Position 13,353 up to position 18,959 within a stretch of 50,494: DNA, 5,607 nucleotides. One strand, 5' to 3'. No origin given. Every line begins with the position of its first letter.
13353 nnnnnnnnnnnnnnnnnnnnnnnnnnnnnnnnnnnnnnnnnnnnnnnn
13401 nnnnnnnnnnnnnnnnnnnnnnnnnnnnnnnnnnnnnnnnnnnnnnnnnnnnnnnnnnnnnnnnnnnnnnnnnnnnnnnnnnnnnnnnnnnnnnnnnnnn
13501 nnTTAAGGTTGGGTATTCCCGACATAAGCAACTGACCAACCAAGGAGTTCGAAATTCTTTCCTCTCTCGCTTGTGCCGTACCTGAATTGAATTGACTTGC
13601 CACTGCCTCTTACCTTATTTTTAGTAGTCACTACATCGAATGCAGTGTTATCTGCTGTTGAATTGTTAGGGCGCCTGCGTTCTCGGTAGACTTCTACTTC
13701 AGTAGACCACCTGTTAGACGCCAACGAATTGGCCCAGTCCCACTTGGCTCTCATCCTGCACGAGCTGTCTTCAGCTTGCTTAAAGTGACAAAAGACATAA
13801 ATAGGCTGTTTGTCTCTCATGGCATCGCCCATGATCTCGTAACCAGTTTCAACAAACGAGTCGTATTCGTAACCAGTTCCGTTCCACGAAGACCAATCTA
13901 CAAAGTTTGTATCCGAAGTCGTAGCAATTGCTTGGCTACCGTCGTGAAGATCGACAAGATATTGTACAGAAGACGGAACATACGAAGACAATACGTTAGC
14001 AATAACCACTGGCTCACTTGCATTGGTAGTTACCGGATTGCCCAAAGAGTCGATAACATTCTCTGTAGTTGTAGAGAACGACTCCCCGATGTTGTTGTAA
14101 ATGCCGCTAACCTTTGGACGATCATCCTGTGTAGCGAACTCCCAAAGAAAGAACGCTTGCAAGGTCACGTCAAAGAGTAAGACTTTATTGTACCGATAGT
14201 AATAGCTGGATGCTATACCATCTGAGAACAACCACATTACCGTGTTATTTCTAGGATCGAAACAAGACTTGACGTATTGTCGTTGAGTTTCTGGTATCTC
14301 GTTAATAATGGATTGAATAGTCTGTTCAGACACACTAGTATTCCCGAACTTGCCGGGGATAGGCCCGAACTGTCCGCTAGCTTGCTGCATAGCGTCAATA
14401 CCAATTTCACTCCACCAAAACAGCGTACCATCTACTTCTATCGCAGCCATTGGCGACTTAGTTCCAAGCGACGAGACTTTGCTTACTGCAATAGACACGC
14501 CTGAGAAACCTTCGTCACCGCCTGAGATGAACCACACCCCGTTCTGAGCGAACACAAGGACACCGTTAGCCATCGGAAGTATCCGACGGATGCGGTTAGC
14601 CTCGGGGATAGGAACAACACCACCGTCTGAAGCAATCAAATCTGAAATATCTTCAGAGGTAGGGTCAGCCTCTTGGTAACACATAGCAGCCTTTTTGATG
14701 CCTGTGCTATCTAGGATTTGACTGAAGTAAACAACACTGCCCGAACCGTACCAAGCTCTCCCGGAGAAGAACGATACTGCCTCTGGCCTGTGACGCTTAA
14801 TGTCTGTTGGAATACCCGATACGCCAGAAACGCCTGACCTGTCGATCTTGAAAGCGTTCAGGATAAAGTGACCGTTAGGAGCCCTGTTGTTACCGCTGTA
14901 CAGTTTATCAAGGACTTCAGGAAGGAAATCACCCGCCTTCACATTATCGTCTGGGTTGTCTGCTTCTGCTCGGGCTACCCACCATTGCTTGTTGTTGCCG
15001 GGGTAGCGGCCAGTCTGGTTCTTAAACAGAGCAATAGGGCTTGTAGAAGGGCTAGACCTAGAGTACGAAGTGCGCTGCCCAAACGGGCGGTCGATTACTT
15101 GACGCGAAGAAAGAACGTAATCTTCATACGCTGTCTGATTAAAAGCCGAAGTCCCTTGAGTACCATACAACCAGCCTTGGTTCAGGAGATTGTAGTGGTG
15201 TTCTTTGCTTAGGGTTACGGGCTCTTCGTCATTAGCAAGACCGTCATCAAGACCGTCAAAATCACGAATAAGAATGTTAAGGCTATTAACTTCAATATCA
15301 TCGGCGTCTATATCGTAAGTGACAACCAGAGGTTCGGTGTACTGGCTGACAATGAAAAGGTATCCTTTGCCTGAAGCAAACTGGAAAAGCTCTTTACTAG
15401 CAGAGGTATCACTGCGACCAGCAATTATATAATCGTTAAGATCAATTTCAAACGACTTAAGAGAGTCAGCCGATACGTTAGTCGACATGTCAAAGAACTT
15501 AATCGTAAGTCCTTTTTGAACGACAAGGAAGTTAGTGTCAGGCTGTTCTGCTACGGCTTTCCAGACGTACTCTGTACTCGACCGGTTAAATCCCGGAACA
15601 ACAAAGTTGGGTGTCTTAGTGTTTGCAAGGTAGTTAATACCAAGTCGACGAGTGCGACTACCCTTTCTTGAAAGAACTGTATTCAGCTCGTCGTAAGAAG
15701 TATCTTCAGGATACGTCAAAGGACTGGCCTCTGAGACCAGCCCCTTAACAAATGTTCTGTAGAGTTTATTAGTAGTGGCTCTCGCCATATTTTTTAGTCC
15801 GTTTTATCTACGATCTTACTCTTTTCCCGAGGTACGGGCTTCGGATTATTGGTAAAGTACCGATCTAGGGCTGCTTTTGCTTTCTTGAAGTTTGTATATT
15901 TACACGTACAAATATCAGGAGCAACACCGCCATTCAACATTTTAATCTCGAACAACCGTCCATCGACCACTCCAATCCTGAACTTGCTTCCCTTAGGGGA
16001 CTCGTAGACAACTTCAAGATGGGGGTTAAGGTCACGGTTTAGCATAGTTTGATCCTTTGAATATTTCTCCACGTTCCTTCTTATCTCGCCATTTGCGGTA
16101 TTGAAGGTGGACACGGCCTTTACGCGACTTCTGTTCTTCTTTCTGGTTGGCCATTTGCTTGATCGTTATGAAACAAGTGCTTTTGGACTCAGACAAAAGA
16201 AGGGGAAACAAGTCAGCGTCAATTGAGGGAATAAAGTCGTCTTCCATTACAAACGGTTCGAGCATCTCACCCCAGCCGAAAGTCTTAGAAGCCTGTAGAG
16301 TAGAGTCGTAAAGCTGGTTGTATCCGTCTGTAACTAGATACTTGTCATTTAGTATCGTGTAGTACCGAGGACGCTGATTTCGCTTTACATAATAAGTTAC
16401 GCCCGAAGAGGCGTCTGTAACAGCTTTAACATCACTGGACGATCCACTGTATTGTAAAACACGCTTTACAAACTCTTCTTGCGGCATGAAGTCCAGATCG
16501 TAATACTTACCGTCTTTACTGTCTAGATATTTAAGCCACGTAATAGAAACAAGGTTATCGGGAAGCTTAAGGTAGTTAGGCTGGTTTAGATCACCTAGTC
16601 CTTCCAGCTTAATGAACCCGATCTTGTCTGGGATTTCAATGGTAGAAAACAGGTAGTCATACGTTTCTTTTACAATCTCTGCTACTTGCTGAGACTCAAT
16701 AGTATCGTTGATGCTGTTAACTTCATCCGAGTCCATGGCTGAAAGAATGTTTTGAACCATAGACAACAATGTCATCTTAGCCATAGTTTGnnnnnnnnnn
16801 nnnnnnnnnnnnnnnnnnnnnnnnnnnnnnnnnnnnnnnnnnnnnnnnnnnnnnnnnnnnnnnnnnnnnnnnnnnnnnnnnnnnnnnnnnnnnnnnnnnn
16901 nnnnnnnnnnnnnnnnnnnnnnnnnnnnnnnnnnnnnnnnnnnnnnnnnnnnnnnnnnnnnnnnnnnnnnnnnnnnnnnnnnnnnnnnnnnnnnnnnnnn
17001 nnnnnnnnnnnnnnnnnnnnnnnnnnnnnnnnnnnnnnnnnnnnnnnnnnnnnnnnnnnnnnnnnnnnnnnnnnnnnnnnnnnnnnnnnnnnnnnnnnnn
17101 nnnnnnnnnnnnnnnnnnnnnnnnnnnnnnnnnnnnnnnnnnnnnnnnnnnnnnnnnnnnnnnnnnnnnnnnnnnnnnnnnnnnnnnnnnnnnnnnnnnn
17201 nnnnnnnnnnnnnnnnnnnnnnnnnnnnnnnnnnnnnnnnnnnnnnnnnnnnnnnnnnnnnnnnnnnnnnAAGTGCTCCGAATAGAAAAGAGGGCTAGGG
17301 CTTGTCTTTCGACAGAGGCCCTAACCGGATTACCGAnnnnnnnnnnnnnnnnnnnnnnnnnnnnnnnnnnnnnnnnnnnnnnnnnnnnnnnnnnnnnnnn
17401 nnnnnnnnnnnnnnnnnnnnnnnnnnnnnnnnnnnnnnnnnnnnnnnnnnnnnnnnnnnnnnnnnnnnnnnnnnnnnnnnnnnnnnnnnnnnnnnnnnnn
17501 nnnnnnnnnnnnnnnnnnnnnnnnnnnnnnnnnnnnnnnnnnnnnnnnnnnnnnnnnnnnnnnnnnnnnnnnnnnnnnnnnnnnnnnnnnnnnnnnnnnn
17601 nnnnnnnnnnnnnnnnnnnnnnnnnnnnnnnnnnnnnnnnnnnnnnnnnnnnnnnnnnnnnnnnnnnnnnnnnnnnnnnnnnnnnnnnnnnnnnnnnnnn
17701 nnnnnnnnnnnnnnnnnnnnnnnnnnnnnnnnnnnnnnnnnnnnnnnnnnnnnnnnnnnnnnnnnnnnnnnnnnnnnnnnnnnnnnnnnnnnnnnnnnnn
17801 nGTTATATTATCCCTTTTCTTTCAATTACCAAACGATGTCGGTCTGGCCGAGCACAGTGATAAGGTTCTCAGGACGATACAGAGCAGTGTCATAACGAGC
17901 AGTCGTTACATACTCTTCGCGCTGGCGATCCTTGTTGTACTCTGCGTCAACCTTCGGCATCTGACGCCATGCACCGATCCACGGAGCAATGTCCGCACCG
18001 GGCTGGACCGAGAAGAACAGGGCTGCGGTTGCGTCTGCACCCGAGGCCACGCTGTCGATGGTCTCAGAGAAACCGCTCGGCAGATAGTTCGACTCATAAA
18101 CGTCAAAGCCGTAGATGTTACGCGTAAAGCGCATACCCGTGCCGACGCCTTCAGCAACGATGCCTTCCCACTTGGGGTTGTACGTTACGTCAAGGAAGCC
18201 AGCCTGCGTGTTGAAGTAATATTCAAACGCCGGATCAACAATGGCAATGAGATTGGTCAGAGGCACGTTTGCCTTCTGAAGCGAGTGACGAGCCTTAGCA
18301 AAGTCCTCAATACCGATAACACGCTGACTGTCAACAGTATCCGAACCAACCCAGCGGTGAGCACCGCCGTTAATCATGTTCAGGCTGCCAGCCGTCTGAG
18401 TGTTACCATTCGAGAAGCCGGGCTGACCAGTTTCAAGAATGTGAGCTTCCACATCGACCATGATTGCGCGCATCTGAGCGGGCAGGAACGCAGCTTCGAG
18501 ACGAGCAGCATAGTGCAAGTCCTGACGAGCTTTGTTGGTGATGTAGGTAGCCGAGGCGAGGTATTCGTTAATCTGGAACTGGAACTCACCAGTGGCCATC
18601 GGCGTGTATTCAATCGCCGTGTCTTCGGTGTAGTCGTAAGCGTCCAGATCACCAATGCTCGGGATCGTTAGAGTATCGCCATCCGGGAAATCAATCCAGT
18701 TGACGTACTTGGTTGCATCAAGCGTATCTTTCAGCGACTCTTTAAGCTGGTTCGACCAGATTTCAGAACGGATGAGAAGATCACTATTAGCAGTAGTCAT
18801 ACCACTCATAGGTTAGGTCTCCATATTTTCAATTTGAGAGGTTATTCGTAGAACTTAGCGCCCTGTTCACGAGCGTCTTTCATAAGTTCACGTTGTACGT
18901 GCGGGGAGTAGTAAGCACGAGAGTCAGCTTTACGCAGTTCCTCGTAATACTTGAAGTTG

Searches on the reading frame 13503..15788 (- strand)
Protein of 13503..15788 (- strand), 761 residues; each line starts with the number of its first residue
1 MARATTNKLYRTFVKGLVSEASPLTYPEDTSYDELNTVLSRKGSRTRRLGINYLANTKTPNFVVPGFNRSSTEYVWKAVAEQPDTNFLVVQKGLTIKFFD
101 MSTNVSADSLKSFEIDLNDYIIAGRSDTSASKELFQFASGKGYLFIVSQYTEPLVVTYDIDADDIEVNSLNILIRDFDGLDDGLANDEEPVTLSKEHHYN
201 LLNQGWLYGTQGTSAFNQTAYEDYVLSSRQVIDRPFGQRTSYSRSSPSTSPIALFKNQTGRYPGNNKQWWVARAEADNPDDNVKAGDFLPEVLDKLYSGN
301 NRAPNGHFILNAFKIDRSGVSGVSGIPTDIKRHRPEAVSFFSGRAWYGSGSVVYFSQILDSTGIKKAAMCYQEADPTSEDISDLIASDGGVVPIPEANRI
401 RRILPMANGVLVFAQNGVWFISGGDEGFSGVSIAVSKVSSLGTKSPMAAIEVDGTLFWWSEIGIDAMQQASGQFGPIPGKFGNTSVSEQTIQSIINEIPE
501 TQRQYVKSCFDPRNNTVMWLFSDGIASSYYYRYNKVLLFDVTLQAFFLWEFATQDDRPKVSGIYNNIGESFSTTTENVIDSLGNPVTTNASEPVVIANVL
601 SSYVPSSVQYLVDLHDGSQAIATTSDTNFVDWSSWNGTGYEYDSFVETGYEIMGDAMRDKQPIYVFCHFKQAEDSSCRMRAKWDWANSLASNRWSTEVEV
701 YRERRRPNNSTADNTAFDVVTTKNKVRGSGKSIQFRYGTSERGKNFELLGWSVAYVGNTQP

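Call 24: search_protein_families(library=phrogs, proteins=[window:13503-15788:-], max_evalue=0.001)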
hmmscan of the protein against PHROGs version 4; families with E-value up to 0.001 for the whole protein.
window:13503-15788:- (761 aa): 1 family
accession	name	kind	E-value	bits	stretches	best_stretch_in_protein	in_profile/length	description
phrog_8094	-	tail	2.9e-142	476.2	1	1-760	1-768/769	tail appendage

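Call 25: search_dna_similar(query=window:13503-15788:-, collection=phages, mode=protein, max_rows=25)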
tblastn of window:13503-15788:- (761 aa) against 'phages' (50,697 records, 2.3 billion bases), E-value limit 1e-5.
Records with a match: 117; places in all: 119; records where one place covers at least 80% of the query: 78.
Best place of each record, by identity: <60% 117.
By first word of the organism name: Vibrio 54; phage 16; Pseudomonas 16; Lentibacter 5; Siovirus 5; Roseobacter 4; Pseudoalteromonas 4; Klebsiella 3; Methylophilales 2; Celeribacter 2; and 4 more.
By host as written in the record: - 41; Vibrio cholerae 10; Vibrio crassostreae 8; Pseudomonas aeruginosa 6; Vibrio breoganii 6; Lentibacter sp. SH36 5; Vibrio parahaemolyticus 3; Rosebacter SIO67 2; and 24 more.
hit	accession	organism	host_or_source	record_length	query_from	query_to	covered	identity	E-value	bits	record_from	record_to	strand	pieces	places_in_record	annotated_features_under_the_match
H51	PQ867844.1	phage GX1-k141_326647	Crassostrea hongkongensis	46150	1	758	100%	32.1%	1e-106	364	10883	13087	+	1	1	stabilization protein | hypothetical protein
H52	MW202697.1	Caudoviricetes sp.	Manatee Spring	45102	1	761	100%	31.6%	5e-103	354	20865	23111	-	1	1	phage stabilization protein | hypothetical protein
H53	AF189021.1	Roseobacter phage SIO1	Rosebacter SIO67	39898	1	753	99%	30.4%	3e-87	307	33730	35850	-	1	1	gp27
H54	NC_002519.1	Roseobacter phage SIO1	Rosebacter SIO67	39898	1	753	99%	30.4%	3e-87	307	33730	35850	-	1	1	tail appendage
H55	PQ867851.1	phage KZY1-k141_1938105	Crassostrea hongkongensis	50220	1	752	99%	30.4%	7e-76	274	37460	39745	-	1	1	tubular tail B | hypothetical protein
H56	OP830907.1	Methylophilales phage MEP402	Methylophilales bacterium FZCC0133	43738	8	751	98%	30.3%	2e-94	328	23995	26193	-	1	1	putative head closure protein | hypothetical protein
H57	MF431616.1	Lentibacter phage vB_LenP_ICBM2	Lentibacter sp. SH36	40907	1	753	99%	29.8%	7e-77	277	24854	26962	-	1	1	tubular protein B | hypothetical protein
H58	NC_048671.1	Lentibacter phage vB_LenP_ICBM2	Lentibacter sp. SH36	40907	1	753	99%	29.8%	7e-77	277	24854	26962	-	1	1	tail appendage | hypothetical protein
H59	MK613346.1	Roseobacter phage CRP-4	Rhodobacteraceae bacterium FZCC0023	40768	1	753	99%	29.7%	1e-74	270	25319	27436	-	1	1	putative structural protein | hypothetical protein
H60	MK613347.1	Roseobacter phage CRP-5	Rhodobacteraceae bacterium FZCC0040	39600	1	753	99%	29.7%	9e-76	273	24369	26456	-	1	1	putative structural protein | hypothetical protein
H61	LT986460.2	Pseudomonas phage GP100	-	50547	1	753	99%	29.7%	2e-73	266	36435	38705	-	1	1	hypothetical protein (x2)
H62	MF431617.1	Lentibacter phage vB_LenP_ICBM1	Lentibacter sp. SH36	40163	1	753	89%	32.5%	3e-62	327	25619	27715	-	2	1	tubular protein B | hypothetical protein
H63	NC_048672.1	Lentibacter phage vB_LenP_ICBM1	Lentibacter sp. SH36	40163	1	753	89%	32.5%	3e-62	327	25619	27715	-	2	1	tail appendage | hypothetical protein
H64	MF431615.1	Lentibacter phage vB_LenP_ICBM3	Lentibacter sp. SH36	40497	1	753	89%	32.5%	3e-62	327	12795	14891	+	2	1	hypothetical protein (x2)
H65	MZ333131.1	Erwinia phage Pecta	Erwinia sp.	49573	1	752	99%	29.1%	5e-76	274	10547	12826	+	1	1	hypothetical protein (x2)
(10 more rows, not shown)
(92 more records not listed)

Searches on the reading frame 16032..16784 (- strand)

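Call 24: search_protein_families(library=phrogs, proteins=[window:16032-16784:-], max_evalue=0.001)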
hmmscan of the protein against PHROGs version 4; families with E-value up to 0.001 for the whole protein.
window:16032-16784:- (250 aa): 1 family
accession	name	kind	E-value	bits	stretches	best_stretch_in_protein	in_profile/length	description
phrog_7592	-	tail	3e-70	237.6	1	3-238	2-240/251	tail protein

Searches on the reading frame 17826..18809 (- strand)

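Call 24: search_protein_families(library=phrogs, proteins=[window:17826-18809:-], max_evalue=0.001)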
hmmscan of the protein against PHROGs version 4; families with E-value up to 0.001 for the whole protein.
window:17826-18809:- (327 aa): 2 families
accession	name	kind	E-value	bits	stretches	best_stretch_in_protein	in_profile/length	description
phrog_267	-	head and packaging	2.4e-36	126.8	1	5-319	32-323/410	major head protein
phrog_283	-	head and packaging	2.6e-07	31.3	1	43-249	41-223/385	major head protein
